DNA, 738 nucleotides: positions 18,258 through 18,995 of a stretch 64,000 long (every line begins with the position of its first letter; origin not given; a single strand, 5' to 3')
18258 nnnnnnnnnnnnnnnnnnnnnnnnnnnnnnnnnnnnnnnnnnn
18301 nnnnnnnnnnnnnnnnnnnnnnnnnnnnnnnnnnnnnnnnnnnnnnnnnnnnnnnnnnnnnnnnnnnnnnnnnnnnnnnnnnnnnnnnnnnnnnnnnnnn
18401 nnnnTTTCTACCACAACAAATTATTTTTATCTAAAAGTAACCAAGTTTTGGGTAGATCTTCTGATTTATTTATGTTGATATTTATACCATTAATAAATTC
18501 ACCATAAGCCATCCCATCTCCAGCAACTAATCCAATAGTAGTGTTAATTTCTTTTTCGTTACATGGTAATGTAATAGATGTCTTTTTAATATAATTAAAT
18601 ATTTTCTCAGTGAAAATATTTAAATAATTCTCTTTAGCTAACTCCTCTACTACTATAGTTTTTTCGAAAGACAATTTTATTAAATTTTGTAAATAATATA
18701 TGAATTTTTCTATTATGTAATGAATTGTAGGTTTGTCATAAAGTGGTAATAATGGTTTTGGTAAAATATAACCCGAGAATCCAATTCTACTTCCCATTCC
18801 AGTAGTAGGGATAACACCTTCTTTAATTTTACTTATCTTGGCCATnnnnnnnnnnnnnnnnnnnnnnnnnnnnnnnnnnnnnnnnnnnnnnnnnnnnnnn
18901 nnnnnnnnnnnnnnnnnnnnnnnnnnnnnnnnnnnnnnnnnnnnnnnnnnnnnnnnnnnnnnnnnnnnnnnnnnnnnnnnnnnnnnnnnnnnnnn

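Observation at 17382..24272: Segmental duplication and recombination scars inside the glycosylation island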

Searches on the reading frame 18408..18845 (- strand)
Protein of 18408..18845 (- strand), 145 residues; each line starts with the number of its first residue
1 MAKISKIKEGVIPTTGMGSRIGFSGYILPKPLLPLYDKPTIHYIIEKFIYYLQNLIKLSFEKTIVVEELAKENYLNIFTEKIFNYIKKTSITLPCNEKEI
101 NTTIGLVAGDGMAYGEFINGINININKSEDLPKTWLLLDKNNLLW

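Call 8: search_protein_families(library=pfam, proteins=[window:18408-18845:-], max_evalue=0.01)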
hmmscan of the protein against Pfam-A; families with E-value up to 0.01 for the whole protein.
window:18408-18845:- (145 aa): 0 families

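Call 14: find_encoding_contigs(protein=window:18408-18845:-, flank=10000, max_places=10)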
Protein window:18408-18845:- (145 aa): 3 contigs read that carry it; 2 places shown.
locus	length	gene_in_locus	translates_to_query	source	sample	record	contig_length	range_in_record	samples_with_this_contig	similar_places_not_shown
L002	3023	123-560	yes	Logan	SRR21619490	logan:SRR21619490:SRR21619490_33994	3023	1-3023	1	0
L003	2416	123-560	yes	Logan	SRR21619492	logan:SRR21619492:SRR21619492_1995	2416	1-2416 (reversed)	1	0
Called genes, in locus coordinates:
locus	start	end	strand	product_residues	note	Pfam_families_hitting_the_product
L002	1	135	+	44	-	?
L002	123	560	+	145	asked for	-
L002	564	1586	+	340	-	PF00535:Glycos_transf_2, PF13506:Glyco_transf_21, PF13641:Glyco_tranf_2_3, PF13632:Glyco_trans_2_3 (weak)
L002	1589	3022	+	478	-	?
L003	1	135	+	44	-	?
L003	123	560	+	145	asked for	-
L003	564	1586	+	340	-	PF00535:Glycos_transf_2, PF13506:Glyco_transf_21, PF13641:Glyco_tranf_2_3, PF13632:Glyco_trans_2_3 (weak)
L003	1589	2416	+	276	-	?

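Call 57: search_protein_families(library=ncbifam, proteins=[window:18408-18845:-], max_evalue=0.01)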
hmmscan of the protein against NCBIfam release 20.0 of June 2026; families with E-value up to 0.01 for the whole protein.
window:18408-18845:- (145 aa): 10 families
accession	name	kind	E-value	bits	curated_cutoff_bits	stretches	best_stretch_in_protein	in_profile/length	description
TIGR01099.1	galU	equivalog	9.5e-08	31.9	326.8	1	7-49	1-43/261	UTP--glucose-1-phosphate uridylyltransferase GalU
NF009928.0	PRK13389.1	equivalog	4.1e-07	29.4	548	1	4-49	5-50/302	UTP--glucose-1-phosphate uridylyltransferase GalU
NF001183.0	PRK00155.1-3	subfamily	0.00016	21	166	1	14-93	8-77/237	D-ribitol-5-phosphate cytidylyltransferase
NF007516.0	PRK10122.1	equivalog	0.00018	20.8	534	1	10-49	6-45/297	UTP--glucose-1-phosphate uridylyltransferase GalF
TIGR01105.1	galF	equivalog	0.00054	19.2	659.2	1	10-49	6-45/297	GalU regulator GalF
TIGR01208.1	rmlA_long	equivalog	0.00063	18.7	320.25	1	10-50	2-42/353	glucose-1-phosphate thymidylyltransferase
NF012024.0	PRK15480.1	equivalog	0.0019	17.4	588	1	6-48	2-44/292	glucose-1-phosphate thymidylyltransferase RfbA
NF045495.1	AdoCbiPCobY_Meth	equivalog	0.0026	17.3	250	0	11-76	4-67/195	adenosylcobinamide-phosphate guanylyltransferase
TIGR02623.1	G1P_cyt_trans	equivalog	0.0076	15.7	300.25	1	11-71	4-65/255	glucose-1-phosphate cytidylyltransferase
TIGR03992.1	Arch_glmU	subfamily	0.0098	14.8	292.1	0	10-81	3-67/393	bifunctional sugar-1-phosphate nucleotidylyltransferase/acetyltransferase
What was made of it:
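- On Sugar-1-phosphate nucleotidyltransferase (PF00483), for ORF 18408..18845: Only N-terminal residues 7-49 hit NCBIfam galU, at 32 bits against a cut-off of 327 (call 57).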

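Call 58: find_homologous_proteins(query=window:18408-18845:-, max_evalue=0.00001)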
Query window:18408-18845:- (145 aa): 1 proteins with E <= 0.00001 among 27 candidates.
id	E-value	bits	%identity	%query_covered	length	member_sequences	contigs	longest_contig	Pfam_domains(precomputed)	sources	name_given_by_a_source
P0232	1.4e-89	315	100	100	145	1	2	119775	-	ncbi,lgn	ncbi:MAG: hypothetical protein QW040_02665 [Candidatus Aenigmatarchaeota archaeon]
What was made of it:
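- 18408..18845 (-): NTaseB', the resident NTase relic with at least two in-frame internal deletions. Its catalytic core is absent. No relative other than itself among 5.8 billion proteins (call 58).
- Tried and rejected: A search for full-length relatives of the truncated NTase returned only the protein itself (call 58).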
